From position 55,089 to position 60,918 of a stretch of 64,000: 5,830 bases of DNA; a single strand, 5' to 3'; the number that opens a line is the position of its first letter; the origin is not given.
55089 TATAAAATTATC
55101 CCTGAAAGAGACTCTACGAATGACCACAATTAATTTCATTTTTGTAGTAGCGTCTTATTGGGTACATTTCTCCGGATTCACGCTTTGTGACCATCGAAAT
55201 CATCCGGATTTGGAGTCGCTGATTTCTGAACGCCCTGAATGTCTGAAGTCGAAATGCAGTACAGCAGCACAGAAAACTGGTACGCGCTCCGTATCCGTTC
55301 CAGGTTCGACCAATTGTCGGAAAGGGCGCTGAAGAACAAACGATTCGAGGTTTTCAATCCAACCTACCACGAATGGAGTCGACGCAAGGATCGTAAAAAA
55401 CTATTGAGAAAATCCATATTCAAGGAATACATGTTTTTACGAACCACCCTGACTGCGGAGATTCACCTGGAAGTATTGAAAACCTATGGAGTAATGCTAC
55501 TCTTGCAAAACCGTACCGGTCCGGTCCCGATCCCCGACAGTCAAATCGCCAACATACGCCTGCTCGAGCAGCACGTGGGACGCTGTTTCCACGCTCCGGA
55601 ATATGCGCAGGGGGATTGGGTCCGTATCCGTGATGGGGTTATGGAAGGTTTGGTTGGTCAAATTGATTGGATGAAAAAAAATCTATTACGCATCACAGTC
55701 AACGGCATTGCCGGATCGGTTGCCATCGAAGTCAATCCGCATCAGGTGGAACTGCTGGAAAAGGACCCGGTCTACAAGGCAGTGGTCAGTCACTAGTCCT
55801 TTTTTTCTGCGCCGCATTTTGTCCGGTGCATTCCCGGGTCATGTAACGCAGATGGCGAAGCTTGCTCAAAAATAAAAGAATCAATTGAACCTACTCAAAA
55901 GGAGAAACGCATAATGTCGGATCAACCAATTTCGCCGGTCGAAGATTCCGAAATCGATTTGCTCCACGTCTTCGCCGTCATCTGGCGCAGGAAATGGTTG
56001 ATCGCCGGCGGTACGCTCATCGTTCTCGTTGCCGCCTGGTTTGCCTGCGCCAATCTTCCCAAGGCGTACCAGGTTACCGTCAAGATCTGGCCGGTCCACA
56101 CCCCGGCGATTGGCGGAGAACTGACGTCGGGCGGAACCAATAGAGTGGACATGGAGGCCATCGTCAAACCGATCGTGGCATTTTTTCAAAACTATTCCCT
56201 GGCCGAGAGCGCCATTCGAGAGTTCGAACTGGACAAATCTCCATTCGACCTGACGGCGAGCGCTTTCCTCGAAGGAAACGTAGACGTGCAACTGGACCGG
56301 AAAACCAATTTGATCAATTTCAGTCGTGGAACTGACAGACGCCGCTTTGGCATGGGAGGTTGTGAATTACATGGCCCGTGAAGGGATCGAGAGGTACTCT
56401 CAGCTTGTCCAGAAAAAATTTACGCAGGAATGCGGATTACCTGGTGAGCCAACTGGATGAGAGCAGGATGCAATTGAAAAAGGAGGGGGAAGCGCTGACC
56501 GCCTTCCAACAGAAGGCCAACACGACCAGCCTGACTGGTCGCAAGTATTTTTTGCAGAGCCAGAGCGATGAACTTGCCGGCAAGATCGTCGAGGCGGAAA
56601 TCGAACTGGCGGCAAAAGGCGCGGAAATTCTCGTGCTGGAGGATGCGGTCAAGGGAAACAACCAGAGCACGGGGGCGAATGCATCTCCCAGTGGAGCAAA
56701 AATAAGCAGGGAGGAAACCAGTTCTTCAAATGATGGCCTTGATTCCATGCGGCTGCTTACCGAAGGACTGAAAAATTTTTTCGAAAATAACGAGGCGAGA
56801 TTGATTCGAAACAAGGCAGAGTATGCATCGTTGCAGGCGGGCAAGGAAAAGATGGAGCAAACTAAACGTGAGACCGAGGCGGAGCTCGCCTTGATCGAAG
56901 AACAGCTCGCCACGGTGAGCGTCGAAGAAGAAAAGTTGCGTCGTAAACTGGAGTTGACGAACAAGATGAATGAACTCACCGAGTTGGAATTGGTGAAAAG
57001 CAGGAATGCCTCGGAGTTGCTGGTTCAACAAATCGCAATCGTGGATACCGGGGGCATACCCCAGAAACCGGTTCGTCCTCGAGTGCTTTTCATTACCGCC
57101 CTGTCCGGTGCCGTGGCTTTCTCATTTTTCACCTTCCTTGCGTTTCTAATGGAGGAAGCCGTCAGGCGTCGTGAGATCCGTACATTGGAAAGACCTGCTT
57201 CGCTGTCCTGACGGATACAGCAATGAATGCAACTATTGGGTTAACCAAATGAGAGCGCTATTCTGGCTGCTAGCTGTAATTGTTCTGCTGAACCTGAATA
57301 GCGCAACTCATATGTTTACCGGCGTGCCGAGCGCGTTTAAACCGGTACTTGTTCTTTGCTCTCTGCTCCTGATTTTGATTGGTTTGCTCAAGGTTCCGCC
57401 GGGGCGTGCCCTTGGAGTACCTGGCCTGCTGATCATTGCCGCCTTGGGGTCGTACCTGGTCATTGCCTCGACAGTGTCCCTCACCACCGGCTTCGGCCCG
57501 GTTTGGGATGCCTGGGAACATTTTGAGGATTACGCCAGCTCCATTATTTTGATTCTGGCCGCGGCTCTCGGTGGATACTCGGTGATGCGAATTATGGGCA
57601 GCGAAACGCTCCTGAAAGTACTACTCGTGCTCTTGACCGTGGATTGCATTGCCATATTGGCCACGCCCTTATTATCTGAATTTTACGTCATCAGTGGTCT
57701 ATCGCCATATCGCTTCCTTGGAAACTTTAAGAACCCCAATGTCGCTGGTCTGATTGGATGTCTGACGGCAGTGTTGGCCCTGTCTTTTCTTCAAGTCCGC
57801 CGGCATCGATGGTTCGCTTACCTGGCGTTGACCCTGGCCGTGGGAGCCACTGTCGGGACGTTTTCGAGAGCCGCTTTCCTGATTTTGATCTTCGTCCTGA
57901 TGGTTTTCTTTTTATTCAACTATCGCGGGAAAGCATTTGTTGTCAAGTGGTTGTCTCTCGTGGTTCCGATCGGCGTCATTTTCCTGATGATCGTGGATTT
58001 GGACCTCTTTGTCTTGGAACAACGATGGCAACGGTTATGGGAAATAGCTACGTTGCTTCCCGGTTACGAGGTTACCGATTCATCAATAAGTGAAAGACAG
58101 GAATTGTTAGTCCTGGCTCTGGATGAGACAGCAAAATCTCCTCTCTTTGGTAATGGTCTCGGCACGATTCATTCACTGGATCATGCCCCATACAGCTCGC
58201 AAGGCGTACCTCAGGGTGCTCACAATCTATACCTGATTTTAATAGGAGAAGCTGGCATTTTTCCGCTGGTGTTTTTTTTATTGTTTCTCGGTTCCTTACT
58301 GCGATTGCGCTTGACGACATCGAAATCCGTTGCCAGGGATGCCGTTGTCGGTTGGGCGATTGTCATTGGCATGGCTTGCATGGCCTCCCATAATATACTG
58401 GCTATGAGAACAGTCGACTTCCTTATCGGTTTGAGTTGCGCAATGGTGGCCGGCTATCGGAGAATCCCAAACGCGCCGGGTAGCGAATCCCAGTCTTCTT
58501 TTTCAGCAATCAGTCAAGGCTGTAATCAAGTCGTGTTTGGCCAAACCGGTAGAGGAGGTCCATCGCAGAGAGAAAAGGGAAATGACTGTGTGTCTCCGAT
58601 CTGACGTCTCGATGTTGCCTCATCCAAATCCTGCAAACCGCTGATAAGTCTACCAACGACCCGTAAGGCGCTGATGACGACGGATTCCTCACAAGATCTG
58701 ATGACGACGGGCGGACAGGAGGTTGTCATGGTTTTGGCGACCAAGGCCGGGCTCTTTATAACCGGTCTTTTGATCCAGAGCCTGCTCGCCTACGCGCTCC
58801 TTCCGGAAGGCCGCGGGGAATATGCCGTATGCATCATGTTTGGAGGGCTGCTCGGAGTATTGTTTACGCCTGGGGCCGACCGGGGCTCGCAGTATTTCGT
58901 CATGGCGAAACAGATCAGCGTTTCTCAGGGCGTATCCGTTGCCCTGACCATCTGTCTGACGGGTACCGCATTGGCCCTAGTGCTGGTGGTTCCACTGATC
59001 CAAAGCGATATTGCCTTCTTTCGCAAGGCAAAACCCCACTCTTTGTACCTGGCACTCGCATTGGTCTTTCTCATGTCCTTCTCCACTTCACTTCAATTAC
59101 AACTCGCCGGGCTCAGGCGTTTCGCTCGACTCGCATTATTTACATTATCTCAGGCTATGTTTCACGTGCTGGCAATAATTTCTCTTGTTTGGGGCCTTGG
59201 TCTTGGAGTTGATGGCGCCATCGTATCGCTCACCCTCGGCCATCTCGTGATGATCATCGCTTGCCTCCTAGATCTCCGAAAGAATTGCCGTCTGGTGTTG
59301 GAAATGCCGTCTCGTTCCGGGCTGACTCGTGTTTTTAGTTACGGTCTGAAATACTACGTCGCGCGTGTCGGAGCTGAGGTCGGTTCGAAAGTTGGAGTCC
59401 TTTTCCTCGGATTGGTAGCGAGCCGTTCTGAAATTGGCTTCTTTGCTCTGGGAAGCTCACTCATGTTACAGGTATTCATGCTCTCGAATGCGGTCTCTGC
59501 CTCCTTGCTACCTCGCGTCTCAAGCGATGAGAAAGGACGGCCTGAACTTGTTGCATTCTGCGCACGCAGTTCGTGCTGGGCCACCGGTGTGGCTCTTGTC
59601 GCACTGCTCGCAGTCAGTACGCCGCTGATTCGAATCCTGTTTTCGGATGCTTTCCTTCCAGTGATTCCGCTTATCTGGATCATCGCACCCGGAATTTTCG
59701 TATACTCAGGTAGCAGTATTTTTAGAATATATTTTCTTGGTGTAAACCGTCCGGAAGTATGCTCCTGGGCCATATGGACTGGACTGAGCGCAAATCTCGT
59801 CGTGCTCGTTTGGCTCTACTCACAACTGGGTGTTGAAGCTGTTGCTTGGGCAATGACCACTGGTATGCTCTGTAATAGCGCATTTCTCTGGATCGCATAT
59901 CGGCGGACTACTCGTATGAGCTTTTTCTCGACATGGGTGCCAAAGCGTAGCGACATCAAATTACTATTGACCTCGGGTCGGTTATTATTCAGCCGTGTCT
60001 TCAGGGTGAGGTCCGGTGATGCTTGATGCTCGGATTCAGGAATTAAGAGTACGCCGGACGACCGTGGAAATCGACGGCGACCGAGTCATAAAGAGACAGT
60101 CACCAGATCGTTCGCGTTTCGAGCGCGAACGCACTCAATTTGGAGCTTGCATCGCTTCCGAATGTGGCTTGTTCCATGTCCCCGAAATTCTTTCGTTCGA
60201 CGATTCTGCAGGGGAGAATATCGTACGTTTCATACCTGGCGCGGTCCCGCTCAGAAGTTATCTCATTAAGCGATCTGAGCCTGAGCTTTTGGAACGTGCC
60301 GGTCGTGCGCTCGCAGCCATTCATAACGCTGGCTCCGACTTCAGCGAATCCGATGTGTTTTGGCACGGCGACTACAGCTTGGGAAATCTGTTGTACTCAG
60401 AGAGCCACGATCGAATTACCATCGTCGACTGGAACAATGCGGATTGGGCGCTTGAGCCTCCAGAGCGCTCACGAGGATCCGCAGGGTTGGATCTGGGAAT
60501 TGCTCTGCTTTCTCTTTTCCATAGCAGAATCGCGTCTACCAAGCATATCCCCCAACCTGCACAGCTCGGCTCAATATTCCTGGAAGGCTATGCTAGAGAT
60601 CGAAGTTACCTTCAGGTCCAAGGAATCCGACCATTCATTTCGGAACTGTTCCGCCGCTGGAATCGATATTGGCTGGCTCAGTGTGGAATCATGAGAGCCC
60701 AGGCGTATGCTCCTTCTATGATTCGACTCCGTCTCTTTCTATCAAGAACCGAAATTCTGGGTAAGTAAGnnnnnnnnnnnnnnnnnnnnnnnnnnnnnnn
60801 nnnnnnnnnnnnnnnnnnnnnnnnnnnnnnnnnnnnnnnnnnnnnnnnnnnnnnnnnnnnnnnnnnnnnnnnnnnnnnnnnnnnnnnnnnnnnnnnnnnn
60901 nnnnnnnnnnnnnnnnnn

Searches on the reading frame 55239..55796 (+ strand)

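Call 10: search_protein_families(library=pfam, proteins=[window:55239-55796:+])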
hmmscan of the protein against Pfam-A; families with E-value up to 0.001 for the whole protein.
window:55239-55796:+ (185 aa): 1 family
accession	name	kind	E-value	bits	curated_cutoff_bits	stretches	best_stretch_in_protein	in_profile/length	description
PF02357.24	NusG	-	1.6e-15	57.8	22.2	1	13-107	2-93/93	Transcription termination factor nusG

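Call 11: search_protein_families(library=ncbifam, proteins=[window:55239-55796:+])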
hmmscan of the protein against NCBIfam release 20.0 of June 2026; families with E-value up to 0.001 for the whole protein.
window:55239-55796:+ (185 aa): 6 families
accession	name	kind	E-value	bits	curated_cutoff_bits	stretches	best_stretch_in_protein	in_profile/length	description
NF033644.1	antiterm_UpxY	subfamily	4e-23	82.2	100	1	14-168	1-162/164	UpxY family transcription antiterminator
TIGR01955.1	RfaH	equivalog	2.7e-14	53.4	144.5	1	14-138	1-125/159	transcription/translation regulatory transformer protein RfaH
TIGR00922.1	nusG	equivalog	4e-13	49.6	135.7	1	25-171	21-170/172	transcription termination/antitermination protein NusG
NF033641.1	antiterm_LoaP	exception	2.9e-11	43.8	125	1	14-148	1-140/166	antiterminator LoaP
NF006534.0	PRK09014.1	equivalog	2.5e-07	30.7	124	1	12-138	2-126/162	transcription/translation regulatory transformer protein RfaH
TIGR01956.2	NusG_myco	equivalog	0.00082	19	150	0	120-170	184-236/239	transcription termination/antitermination protein NusG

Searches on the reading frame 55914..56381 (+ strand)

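Call 10: search_protein_families(library=pfam, proteins=[window:55914-56381:+])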
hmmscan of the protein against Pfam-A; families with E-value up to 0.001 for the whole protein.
window:55914-56381:+ (155 aa): 1 family
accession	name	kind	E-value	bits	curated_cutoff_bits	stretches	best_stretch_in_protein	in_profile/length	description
PF02706.20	Wzz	-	5.7e-08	33.4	25.5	1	13-69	2-55/91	Chain length determinant protein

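Call 11: search_protein_families(library=ncbifam, proteins=[window:55914-56381:+])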
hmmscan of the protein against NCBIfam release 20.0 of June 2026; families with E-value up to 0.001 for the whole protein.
window:55914-56381:+ (155 aa): 1 family
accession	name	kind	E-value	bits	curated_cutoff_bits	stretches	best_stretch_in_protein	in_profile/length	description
TIGR03007.1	pepcterm_ChnLen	equivalog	3.2e-07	28.9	278.85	1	15-134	2-124/498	XrtA system polysaccharide chain length determinant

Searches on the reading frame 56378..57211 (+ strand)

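Call 10: search_protein_families(library=pfam, proteins=[window:56378-57211:+])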
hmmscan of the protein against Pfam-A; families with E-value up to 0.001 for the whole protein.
window:56378-57211:+ (277 aa): 1 family
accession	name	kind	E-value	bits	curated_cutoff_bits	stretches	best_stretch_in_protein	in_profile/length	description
PF24161.1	CCDC39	-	0.00048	18.7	27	1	57-214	684-843/925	Coiled-coil domain-containing protein 39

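Call 11: search_protein_families(library=ncbifam, proteins=[window:56378-57211:+])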
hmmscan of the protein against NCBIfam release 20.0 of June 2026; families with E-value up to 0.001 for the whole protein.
window:56378-57211:+ (277 aa): 1 family
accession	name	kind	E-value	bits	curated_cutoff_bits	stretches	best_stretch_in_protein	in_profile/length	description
TIGR01005.1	eps_transp_fam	subfamily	5.7e-05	21.5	411.7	1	173-263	367-457/754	exopolysaccharide transport protein family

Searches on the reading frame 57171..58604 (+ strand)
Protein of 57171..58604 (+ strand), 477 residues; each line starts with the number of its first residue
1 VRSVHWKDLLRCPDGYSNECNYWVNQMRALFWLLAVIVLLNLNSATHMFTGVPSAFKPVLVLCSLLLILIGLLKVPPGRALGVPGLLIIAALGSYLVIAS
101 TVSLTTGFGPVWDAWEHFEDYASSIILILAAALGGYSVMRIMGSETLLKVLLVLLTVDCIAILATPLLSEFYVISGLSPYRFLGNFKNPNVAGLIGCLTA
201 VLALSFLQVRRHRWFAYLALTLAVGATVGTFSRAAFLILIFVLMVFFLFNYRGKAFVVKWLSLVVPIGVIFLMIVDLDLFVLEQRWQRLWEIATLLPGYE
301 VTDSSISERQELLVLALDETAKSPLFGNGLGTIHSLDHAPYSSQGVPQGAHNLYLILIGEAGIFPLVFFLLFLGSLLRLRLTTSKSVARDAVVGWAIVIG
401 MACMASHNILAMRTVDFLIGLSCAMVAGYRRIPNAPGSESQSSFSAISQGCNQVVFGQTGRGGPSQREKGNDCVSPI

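Call 10: search_protein_families(library=pfam, proteins=[window:57171-58604:+])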
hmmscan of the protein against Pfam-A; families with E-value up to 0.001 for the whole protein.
window:57171-58604:+ (477 aa): 1 family
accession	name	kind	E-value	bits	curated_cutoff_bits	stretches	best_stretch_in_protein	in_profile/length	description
PF04932.20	Wzy_C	-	1.6e-14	54.3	31.7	1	219-370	2-149/149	O-Antigen ligase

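Call 11: search_protein_families(library=ncbifam, proteins=[window:57171-58604:+])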
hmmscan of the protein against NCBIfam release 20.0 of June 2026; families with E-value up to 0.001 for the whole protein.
window:57171-58604:+ (477 aa): 0 families

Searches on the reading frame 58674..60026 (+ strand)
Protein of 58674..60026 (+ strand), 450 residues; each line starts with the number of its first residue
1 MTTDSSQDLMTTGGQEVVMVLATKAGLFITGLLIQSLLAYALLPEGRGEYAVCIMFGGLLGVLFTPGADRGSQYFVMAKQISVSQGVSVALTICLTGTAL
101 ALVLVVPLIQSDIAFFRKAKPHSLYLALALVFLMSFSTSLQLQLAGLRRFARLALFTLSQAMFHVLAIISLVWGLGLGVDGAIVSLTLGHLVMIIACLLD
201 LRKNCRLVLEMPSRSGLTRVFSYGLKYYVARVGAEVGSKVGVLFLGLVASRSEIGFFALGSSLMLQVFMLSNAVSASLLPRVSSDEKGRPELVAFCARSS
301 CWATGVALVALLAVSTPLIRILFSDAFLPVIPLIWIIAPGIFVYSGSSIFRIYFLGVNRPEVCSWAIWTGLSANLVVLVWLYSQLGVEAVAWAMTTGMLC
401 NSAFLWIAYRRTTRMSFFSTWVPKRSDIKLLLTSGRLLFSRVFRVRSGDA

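Call 56: search_protein_families(library=pfam, proteins=[window:58674-60026:+], max_evalue=0.01)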
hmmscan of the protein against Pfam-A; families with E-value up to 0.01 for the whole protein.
window:58674-60026:+ (450 aa): 2 families
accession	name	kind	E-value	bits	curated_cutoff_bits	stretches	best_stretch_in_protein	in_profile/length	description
PF01943.22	Polysacc_synt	-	1.6e-12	47.9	28.2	2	29-283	17-271/274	Polysaccharide biosynthesis protein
PF13440.11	Polysacc_synt_3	-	2.1e-11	44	23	1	39-332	3-293/293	Polysaccharide biosynthesis protein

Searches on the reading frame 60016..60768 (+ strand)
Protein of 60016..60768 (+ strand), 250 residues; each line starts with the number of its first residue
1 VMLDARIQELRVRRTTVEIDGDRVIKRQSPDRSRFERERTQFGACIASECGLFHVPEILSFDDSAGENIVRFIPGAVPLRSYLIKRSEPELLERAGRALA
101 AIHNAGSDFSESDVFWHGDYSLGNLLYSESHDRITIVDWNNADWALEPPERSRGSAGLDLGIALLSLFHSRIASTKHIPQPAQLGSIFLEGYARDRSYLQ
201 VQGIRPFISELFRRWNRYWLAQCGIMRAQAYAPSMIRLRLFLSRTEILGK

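Call 56: search_protein_families(library=pfam, proteins=[window:60016-60768:+], max_evalue=0.01)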
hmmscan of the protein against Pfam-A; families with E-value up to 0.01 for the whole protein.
window:60016-60768:+ (250 aa): 1 family
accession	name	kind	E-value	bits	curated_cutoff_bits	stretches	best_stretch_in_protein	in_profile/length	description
PF01636.29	APH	-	2.2e-10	41.1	23.2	2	113-145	168-200/239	Phosphotransferase enzyme family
